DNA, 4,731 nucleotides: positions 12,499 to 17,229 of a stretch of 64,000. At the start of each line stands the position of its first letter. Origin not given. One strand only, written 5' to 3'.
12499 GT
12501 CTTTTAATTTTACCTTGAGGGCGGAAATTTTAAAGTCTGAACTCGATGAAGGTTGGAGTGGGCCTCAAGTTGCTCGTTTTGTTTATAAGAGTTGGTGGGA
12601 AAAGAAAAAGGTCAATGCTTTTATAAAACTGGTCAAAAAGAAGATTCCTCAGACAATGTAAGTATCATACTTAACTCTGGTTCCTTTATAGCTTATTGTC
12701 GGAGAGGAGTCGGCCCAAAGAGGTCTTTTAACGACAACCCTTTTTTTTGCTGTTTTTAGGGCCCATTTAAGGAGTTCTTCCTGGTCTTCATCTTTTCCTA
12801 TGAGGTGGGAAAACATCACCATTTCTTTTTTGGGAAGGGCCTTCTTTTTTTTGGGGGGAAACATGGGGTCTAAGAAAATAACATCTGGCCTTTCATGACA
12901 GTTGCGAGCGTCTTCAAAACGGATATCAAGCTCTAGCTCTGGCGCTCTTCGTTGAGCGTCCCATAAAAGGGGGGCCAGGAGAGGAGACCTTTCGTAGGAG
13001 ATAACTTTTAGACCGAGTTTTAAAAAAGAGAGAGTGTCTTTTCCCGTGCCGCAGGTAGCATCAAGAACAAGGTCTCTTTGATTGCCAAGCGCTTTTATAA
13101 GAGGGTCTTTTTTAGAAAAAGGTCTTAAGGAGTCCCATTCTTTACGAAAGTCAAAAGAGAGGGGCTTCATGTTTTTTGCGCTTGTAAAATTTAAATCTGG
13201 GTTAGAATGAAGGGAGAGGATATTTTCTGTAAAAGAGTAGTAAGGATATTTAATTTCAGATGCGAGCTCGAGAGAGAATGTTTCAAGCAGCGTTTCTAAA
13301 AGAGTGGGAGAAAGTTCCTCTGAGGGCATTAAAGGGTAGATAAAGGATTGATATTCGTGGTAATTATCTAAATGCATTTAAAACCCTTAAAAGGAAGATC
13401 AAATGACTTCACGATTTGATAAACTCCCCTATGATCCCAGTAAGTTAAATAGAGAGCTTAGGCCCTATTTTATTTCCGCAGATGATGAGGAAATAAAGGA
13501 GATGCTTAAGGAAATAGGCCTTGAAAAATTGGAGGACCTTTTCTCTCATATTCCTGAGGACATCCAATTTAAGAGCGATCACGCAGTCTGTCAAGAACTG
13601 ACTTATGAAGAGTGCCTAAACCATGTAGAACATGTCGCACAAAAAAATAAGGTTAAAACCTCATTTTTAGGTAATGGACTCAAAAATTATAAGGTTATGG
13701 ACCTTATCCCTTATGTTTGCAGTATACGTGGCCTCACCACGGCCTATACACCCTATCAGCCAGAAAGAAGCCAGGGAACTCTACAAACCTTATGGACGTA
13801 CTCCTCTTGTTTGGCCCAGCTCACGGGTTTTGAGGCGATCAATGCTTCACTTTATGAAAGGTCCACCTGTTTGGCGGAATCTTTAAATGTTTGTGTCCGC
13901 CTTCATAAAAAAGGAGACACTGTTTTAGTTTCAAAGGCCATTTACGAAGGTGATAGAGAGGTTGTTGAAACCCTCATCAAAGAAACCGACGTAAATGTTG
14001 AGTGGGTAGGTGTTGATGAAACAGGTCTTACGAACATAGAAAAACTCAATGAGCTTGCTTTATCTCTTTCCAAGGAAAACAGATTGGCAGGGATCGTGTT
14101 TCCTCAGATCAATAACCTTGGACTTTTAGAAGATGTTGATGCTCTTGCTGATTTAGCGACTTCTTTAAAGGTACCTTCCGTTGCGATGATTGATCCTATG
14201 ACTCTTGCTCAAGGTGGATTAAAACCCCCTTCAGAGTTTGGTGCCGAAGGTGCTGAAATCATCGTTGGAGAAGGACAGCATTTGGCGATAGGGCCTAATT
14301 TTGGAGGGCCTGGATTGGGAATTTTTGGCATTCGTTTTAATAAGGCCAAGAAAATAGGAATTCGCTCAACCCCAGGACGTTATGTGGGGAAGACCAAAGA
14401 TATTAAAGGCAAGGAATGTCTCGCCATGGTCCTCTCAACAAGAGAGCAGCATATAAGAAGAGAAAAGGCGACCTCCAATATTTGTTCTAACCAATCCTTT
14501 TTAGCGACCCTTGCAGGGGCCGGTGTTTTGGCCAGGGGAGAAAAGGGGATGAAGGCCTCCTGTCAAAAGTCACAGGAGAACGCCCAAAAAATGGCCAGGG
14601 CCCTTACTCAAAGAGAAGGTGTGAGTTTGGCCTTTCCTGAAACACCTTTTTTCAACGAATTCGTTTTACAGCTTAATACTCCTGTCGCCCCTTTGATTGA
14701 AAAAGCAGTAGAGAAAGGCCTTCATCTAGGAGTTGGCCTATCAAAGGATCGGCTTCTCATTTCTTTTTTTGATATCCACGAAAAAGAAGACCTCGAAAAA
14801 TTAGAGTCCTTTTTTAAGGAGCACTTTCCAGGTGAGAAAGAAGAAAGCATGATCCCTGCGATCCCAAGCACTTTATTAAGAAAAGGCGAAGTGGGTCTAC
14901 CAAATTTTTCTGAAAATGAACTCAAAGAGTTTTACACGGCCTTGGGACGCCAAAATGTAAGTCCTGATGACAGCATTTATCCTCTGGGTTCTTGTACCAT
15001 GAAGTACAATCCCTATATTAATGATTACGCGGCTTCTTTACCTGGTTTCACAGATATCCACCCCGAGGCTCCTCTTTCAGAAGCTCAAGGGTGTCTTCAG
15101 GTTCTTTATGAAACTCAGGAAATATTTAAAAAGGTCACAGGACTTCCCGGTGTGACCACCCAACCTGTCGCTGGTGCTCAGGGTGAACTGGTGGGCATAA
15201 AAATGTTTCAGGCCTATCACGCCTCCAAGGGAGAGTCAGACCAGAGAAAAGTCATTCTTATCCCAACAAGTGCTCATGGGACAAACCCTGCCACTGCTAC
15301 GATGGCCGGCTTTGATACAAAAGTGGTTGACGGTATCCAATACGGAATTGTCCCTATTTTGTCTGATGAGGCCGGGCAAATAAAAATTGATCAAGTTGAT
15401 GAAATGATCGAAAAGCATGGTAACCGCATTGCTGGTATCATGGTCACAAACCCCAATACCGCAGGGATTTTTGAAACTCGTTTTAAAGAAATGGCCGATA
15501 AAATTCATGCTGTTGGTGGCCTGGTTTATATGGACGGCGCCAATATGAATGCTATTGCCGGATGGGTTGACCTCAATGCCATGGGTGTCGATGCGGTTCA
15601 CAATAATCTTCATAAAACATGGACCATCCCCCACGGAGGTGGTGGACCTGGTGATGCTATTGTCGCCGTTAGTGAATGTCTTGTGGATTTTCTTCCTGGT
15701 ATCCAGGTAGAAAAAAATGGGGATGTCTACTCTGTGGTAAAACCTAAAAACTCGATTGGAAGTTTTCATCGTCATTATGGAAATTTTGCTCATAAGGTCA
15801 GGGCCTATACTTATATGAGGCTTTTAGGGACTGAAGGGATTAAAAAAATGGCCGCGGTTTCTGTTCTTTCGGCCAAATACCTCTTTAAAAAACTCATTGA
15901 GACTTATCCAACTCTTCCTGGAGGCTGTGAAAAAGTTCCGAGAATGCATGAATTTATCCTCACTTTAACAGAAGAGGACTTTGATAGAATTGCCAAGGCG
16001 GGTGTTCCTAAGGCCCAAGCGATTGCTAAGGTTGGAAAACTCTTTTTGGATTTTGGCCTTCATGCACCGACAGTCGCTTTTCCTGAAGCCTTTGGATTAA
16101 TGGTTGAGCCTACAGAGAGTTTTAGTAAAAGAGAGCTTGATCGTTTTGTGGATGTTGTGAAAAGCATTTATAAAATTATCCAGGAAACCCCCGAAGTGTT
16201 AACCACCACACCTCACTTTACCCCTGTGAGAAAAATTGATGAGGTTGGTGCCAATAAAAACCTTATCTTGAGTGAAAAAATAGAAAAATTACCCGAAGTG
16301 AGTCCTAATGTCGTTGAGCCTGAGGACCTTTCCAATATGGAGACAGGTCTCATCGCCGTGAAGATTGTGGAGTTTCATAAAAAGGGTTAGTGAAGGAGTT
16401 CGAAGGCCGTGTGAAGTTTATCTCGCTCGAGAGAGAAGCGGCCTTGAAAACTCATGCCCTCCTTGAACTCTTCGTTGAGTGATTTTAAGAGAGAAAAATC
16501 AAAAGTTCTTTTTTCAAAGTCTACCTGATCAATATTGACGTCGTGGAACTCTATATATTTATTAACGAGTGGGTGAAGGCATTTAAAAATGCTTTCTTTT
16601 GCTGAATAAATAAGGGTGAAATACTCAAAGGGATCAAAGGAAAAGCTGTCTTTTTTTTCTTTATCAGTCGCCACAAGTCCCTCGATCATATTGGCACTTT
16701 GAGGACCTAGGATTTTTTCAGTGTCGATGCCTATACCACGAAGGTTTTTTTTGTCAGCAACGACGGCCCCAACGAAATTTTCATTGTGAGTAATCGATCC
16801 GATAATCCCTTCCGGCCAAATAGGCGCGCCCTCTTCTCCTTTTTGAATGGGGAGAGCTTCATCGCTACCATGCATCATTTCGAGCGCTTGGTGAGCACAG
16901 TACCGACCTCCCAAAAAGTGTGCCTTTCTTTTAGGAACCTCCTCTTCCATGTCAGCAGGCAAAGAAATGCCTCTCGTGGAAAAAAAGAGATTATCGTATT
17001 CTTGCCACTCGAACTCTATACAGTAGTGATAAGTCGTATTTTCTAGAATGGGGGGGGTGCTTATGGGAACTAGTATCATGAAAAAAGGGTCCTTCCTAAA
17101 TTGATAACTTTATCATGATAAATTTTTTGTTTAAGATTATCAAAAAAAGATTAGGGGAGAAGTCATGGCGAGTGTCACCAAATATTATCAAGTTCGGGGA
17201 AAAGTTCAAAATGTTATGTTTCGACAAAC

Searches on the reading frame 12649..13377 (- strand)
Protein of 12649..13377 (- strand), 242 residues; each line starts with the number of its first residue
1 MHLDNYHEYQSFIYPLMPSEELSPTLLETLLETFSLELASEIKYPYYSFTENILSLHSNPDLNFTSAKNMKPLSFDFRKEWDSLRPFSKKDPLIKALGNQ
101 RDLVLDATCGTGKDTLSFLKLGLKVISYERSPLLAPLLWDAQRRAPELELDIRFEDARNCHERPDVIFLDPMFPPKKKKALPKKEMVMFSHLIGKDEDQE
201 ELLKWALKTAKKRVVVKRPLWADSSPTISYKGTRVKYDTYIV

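Call 45: search_protein_families(library=pfam, proteins=[window:12649-13377:-], max_evalue=0.001)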
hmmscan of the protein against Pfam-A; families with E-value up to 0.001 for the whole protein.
window:12649-13377:- (242 aa): 1 family
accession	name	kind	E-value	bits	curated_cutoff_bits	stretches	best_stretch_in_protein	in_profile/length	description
PF04445.19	SAM_MT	-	6.4e-40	137.4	26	1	62-241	27-229/230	Putative SAM-dependent methyltransferase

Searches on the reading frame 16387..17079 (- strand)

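Call 45: search_protein_families(library=pfam, proteins=[window:16387-17079:-], max_evalue=0.001)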
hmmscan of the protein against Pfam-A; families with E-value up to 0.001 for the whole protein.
window:16387-17079:- (230 aa): 2 families
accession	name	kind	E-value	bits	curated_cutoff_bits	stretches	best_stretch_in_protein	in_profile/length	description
PF17837.6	4PPT_N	-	5.2e-21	74.9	27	1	45-108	7-68/68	4'-phosphopantetheinyl transferase N-terminal domain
PF01648.25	ACPS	-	9.6e-10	38.9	25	1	115-194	1-87/111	4'-phosphopantetheinyl transferase superfamily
